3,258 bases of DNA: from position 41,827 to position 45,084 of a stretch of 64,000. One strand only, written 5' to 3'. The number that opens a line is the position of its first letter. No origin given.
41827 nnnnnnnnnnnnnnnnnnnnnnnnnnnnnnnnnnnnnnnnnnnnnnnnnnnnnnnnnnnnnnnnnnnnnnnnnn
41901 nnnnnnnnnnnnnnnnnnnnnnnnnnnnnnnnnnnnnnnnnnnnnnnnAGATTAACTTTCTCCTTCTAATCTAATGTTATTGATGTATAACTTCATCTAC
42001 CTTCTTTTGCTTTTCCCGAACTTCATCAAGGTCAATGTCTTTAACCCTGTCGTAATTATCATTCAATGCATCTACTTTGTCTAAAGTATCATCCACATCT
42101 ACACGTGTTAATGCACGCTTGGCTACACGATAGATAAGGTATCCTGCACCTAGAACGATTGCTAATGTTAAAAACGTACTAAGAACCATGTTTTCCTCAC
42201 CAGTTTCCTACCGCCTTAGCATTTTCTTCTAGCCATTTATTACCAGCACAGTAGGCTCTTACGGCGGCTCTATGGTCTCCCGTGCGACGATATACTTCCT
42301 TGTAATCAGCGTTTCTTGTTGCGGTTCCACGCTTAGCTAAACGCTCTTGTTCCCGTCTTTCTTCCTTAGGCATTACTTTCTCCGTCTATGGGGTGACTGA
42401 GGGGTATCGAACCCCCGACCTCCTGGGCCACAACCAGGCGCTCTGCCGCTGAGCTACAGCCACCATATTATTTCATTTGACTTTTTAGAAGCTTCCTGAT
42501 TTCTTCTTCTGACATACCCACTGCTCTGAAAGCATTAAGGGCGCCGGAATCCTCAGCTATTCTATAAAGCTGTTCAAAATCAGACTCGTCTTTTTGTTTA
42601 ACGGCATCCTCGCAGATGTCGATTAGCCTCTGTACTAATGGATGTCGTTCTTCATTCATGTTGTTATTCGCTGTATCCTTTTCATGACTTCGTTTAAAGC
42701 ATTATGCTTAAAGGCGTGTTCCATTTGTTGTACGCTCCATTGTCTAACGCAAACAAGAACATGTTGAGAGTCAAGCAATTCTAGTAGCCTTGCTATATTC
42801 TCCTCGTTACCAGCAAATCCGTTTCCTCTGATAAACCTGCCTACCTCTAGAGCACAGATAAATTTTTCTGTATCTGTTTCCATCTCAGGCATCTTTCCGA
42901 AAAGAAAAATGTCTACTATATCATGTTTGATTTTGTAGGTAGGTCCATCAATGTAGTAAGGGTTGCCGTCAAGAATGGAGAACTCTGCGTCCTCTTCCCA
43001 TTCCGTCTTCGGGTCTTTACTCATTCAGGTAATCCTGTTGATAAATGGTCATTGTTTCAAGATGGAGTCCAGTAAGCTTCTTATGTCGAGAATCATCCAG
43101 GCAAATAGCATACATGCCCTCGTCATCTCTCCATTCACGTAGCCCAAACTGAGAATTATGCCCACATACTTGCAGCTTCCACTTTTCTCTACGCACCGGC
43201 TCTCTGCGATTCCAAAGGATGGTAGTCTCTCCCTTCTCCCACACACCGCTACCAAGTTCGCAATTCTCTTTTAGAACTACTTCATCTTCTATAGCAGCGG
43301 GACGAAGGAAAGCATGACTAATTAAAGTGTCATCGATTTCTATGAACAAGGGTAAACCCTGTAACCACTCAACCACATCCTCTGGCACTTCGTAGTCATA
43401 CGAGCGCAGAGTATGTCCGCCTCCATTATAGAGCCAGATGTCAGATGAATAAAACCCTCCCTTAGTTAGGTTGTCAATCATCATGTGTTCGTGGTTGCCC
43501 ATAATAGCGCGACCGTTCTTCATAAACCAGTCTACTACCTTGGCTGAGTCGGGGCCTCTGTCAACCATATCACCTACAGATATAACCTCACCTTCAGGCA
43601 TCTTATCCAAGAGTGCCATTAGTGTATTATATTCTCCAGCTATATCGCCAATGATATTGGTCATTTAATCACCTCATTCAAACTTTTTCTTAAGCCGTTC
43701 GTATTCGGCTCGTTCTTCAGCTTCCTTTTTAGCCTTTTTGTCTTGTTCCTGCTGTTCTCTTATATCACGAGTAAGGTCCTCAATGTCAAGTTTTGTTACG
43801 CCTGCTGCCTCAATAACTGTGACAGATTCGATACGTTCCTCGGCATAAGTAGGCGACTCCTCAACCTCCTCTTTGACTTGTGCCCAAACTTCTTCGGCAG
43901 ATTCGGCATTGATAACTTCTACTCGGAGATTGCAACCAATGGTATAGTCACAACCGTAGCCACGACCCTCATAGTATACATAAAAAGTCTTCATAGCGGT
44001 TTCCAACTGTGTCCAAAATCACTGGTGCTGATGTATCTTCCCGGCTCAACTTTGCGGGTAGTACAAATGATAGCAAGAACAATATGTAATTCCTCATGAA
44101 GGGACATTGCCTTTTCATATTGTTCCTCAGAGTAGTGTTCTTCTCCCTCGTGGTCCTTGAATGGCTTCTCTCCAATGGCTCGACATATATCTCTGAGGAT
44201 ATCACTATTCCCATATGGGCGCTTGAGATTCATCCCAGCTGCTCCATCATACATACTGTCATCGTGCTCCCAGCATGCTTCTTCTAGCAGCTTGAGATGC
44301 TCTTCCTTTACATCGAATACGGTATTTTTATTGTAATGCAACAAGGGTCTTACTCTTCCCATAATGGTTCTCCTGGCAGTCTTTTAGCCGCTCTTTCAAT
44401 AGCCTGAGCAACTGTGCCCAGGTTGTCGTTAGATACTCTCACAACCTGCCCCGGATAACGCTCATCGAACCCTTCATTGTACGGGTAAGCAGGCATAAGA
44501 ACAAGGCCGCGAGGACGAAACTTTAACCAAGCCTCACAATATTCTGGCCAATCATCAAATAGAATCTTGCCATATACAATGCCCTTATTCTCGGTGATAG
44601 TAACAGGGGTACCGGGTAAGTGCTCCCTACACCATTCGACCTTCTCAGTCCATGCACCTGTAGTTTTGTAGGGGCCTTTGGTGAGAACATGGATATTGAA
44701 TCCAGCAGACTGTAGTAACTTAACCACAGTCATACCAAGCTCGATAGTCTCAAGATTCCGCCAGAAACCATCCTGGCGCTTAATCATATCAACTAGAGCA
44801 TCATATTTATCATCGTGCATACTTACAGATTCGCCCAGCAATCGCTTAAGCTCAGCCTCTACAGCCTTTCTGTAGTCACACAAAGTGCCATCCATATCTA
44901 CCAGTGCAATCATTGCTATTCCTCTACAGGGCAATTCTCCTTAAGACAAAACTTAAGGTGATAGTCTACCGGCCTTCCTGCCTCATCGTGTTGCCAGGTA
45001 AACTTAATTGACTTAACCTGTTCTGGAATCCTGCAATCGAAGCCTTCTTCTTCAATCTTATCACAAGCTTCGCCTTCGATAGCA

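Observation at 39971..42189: Membrane module: small TM protein + SPFH/flotillin-like protein + M50 (site-2-type) protease, separated by a perfect 11-bp hairpin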

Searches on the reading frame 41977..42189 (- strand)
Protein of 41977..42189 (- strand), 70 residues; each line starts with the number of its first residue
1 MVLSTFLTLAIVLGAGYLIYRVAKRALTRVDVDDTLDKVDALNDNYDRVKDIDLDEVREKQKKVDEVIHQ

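Call 3: search_protein_families(library=pfam, proteins=[window:41977-42189:-], max_evalue=0.1)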
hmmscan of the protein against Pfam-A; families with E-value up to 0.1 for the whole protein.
window:41977-42189:- (70 aa): 0 families

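Call 4: search_protein_families(library=phrogs, proteins=[window:41977-42189:-], max_evalue=0.01)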
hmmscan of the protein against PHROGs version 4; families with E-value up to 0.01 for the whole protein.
window:41977-42189:- (70 aa): 1 family
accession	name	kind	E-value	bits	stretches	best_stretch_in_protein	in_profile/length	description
phrog_1203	-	unknown function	0.0063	17.3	1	25-56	159-193/200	-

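Call 28: search_protein_families(library=ncbifam, proteins=[window:41977-42189:-], max_evalue=0.01)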
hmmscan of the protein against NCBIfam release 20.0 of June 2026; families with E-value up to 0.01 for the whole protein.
window:41977-42189:- (70 aa): 0 families

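Call 29: search_protein_families(library=padloc, proteins=[window:41977-42189:-], max_evalue=0.01)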
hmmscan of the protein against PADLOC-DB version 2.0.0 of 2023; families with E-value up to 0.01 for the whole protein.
window:41977-42189:- (70 aa): 0 families
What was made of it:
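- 41977..42189 (-): 70-aa single-pass membrane protein, the conserved small partner of the SPFH gene. Predicted N-out/C-in, with a cytoplasmic acidic helix. No Pfam, NCBIfam or PADLOC hit (calls 3, 28, 29).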

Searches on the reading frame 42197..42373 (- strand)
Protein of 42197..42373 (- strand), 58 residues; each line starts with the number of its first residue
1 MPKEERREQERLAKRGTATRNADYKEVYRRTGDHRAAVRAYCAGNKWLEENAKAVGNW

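Call 3: search_protein_families(library=pfam, proteins=[window:42197-42373:-], max_evalue=0.1)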
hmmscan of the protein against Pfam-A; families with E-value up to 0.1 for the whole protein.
window:42197-42373:- (58 aa): 0 families

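Call 4: search_protein_families(library=phrogs, proteins=[window:42197-42373:-], max_evalue=0.01)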
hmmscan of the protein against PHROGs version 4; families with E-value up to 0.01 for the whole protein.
window:42197-42373:- (58 aa): 0 families

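Call 28: search_protein_families(library=ncbifam, proteins=[window:42197-42373:-], max_evalue=0.01)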
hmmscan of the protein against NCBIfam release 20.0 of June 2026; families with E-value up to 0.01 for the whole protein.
window:42197-42373:- (58 aa): 0 families
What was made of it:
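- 42197..42373 (-): 58-aa soluble ORF between tRNA-His and the small TM gene. Not conserved, so probably not part of the module. No family hits (calls 3, 4, 28).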

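Call 29: search_protein_families(library=padloc, proteins=[window:42197-42373:-], max_evalue=0.01)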
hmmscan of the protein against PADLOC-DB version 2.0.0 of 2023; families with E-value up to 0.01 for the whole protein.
window:42197-42373:- (58 aa): 0 families

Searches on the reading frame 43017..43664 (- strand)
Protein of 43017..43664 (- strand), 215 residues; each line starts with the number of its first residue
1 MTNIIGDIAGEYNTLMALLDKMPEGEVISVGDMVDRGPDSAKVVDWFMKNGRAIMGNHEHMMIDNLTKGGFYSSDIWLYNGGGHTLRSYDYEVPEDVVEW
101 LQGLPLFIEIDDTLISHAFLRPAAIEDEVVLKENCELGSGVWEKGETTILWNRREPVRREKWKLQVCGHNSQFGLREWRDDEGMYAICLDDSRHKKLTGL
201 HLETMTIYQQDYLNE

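Call 85: search_protein_families(library=phrogs, proteins=[window:43017-43664:-], max_evalue=0.00001)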
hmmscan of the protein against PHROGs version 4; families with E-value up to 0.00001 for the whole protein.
window:43017-43664:- (215 aa): 3 families
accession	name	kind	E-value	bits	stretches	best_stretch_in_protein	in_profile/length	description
phrog_246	-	other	3.6e-35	122.8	1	4-154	180-331/417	NinI-like serine-threonine phosphatase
phrog_9096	-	unknown function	8.6e-13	49.5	1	4-110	17-128/157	-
phrog_20114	-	other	6.7e-11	43.7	1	4-87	7-107/131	phosphoesterase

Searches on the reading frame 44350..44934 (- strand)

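Call 85: search_protein_families(library=phrogs, proteins=[window:44350-44934:-], max_evalue=0.00001)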
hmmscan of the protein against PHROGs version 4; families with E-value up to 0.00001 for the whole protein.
window:44350-44934:- (194 aa): 2 families
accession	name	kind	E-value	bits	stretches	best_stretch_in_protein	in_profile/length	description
phrog_420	-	unknown function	1.8e-14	54.9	1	11-169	17-194/267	unknown function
phrog_2643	-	moron, auxiliary metabolic gene and host takeover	1.6e-10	41.9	1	11-138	10-148/182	5'-3' deoxyribonucleotidase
